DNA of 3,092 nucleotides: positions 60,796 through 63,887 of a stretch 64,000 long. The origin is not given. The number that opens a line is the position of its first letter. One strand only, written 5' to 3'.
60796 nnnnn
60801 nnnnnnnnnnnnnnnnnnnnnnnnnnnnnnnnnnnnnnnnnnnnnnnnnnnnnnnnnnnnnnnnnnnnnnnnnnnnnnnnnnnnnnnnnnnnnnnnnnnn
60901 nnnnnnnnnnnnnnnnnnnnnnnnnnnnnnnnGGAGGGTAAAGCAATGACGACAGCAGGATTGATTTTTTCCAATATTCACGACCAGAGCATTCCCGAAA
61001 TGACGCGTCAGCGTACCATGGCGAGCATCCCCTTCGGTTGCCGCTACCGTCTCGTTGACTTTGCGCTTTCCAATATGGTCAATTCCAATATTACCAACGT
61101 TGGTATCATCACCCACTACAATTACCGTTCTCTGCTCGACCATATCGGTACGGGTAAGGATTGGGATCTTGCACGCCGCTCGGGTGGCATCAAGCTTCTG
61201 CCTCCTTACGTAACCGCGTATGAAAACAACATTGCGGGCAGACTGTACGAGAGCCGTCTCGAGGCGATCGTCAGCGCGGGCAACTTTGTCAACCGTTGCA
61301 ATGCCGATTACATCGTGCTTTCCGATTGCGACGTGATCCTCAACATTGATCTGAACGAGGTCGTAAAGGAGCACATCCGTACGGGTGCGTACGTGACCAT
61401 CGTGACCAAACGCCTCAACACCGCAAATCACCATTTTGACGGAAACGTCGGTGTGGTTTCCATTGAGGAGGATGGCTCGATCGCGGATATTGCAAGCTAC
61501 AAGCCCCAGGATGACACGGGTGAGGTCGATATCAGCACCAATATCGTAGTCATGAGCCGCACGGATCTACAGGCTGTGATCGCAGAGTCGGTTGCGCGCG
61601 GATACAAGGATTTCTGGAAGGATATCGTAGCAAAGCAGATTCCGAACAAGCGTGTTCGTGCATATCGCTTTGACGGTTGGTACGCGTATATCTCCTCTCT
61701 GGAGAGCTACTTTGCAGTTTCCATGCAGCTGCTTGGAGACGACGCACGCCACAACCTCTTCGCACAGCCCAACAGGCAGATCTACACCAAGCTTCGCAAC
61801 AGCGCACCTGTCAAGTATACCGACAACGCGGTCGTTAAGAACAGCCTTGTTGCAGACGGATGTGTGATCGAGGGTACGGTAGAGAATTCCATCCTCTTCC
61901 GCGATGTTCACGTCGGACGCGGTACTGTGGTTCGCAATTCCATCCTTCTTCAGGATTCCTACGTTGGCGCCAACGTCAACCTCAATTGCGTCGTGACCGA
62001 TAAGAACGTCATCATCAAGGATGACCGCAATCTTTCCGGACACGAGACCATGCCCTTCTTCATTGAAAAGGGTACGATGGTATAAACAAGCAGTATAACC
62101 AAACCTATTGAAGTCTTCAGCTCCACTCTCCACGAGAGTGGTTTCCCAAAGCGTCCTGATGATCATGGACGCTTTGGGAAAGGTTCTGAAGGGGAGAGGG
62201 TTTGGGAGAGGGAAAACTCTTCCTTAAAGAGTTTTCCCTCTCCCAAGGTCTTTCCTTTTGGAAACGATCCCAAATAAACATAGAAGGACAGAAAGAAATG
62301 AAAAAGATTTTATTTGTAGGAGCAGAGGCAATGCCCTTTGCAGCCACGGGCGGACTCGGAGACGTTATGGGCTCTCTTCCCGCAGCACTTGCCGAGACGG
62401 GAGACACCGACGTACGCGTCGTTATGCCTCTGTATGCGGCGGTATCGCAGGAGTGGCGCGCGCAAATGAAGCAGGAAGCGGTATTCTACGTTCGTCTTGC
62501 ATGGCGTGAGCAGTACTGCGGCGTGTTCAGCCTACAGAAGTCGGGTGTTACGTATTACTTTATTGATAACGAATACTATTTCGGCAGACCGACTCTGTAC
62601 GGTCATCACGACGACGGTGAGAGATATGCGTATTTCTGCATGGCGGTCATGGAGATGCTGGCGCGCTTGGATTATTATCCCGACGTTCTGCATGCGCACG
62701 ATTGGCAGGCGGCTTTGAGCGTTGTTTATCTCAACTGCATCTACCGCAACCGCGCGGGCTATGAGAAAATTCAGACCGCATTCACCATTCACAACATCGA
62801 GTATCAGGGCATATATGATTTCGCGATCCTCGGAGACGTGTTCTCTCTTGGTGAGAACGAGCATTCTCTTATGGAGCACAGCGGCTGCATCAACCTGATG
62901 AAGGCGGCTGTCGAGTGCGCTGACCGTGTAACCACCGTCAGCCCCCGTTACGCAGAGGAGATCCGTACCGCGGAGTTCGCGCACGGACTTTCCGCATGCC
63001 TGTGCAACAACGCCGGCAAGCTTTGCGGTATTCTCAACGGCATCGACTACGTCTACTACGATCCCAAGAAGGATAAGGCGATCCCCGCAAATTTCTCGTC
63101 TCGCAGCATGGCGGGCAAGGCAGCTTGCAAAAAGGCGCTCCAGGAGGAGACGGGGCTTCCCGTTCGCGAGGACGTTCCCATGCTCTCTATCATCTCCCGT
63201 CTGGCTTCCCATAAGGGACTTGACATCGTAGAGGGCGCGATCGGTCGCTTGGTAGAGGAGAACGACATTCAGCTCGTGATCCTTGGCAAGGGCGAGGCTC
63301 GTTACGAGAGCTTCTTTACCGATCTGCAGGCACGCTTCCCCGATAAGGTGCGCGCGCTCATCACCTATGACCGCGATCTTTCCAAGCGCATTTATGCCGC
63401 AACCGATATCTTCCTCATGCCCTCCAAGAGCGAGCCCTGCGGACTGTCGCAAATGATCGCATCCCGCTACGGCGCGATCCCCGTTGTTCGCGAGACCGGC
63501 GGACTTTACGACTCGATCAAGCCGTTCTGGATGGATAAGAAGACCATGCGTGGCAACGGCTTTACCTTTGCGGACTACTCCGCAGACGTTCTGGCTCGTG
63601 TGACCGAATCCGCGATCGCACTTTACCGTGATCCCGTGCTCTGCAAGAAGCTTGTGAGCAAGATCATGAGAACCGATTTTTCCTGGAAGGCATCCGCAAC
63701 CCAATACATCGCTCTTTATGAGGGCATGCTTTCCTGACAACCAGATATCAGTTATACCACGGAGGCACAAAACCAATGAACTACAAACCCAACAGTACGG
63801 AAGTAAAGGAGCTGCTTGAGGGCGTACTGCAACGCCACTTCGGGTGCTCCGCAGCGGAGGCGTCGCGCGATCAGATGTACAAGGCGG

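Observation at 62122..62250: Undescribed family of structured intercistronic elements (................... hairpin): glgD-glgA copy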

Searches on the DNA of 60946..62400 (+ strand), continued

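Call 68: search_with_rna_model(model_id=R1, sources=[L085, L086, L087], max_evalue=1)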
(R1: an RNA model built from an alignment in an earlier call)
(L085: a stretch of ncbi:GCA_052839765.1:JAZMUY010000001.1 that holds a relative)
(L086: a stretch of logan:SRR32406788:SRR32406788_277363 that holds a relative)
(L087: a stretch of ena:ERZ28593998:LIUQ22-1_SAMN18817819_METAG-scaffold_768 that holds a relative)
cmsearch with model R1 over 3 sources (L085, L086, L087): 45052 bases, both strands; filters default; matches with E-value up to 1: 8.
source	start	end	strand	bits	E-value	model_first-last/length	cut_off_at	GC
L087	14102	14178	+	72.3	3.5e-17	1-82/82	no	0.45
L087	9478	9554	+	64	5.1e-15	1-82/82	no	0.57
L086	903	978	+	54.8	1.3e-12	1-82/82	no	0.46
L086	918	993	-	50.1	2.2e-11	1-82/82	no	0.45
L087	14117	14193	-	45.9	2.8e-10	1-82/82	no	0.49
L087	9493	9569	-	41.8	3.4e-09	1-82/82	no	0.52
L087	13659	13726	-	23.3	0.00023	1-82/82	no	0.51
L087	13644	13716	+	15.9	0.019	1-82/82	no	0.53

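Call 76: search_with_rna_model(model_id=R1, sources=[L088], max_evalue=1)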
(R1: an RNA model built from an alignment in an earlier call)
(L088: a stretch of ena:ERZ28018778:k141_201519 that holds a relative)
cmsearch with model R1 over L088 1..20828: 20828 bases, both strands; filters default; matches with E-value up to 1: 2.
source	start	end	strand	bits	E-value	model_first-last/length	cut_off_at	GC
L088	18641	18717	+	42.5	9.8e-10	1-82/82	no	0.47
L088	18655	18720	-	29.9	1.9e-06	1-82/82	no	0.47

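Call 84: search_rna_families(sources=[L004, L007, L009, L079, L087, L017], threshold=gathering)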
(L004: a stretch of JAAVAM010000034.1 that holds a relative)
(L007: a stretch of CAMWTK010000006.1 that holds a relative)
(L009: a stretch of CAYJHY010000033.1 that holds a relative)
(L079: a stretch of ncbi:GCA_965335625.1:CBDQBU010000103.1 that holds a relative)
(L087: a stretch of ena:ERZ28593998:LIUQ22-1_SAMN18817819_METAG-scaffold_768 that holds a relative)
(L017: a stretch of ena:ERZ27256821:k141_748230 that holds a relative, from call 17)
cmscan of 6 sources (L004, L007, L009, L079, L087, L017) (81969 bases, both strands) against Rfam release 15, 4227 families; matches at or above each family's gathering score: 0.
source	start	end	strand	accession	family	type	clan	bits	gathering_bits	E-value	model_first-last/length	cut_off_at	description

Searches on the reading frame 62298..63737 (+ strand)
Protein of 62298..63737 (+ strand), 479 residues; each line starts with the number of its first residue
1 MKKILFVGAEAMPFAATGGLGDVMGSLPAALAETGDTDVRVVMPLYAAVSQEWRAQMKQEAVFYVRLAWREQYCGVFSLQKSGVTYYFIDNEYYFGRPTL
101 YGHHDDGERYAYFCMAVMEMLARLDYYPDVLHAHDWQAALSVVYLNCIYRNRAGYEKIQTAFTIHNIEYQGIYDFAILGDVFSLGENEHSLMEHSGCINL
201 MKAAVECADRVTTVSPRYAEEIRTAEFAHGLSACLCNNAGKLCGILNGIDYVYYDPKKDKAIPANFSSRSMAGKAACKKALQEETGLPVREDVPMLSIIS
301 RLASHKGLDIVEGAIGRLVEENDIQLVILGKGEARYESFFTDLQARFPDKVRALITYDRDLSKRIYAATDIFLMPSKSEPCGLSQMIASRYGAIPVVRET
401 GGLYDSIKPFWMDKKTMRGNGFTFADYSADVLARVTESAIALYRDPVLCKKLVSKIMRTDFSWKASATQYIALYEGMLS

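Call 16: search_protein_families(library=pfam, proteins=[window:62298-63737:+])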
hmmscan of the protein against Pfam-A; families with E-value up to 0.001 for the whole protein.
window:62298-63737:+ (479 aa): 6 families
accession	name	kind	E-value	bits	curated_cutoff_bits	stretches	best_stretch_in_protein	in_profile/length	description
PF08323.17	Glyco_transf_5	-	2.3e-77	260.4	22.7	1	3-235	1-237/239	Starch synthase catalytic domain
PF00534.26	Glycos_transf_1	-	1.7e-13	50.9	26.4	1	289-440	11-156/172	Glycosyl transferases group 1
PF13692.12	Glyco_trans_1_4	-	5.8e-09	36.8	27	1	296-408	4-116/142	Glycosyl transferases group 1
PF13579.12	Glyco_trans_4_4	-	1.1e-06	29.6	29.7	1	18-224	1-144/158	Glycosyl transferase 4-like domain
PF13439.12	Glyco_transf_4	-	1.8e-05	25.3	28.5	1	101-224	48-150/170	Glycosyltransferase Family 4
PF20706.3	GT4-conflict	-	0.00046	19.7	26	0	290-409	194-322/385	Family 4 Glycosyltransferase in conflict systems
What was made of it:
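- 62298..63737 (+): glgA, with its true start at ATG 62298. The RBS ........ lies about 10 nt upstream. Pfam Glyco_transf_5 starts at residue 3 (call 16).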

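Call 17: find_encoding_contigs(protein=window:62298-63737:+, flank=10000, max_places=10)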
Protein window:62298-63737:+ (479 aa): 1 contig read that carries it; 1 place shown.
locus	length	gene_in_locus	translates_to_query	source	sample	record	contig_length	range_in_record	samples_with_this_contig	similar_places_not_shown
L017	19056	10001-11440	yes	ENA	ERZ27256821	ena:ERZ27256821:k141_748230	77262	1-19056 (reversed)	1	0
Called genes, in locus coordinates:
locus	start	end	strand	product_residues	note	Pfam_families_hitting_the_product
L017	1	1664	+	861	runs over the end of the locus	PF00122:E1-E2_ATPase, PF00702:Hydrolase, PF00403:HMA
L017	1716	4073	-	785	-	-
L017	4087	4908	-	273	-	PF00005:ABC_tran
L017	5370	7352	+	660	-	PF02922:CBM_48, PF22019:GlgB_N (weak), PF00128:Alpha-amylase, PF02806:Alpha-amylase_C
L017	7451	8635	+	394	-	PF00483:NTP_transferase, PF24894:Hexapep_GlmU, PF25084:LbH_EIF2B, PF00132:Hexapep (faint), PF25087:GMPPB_C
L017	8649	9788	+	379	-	PF00483:NTP_transferase, PF25084:LbH_EIF2B (weak), PF25087:GMPPB_C (weak), PF24894:Hexapep_GlmU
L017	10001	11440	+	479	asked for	PF08323:Glyco_transf_5, PF13439:Glyco_transf_4 (faint), PF13579:Glyco_trans_4_4 (weak), PF00534:Glycos_transf_1, PF13692:Glyco_trans_1_4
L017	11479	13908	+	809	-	PF00343:Phosphorylase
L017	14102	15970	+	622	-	PF00128:Alpha-amylase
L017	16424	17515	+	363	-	PF00266:Aminotran_5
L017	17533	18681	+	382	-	PF00389:2-Hacid_dh, PF02826:2-Hacid_dh_C, PF03446:NAD_binding_2 (weak)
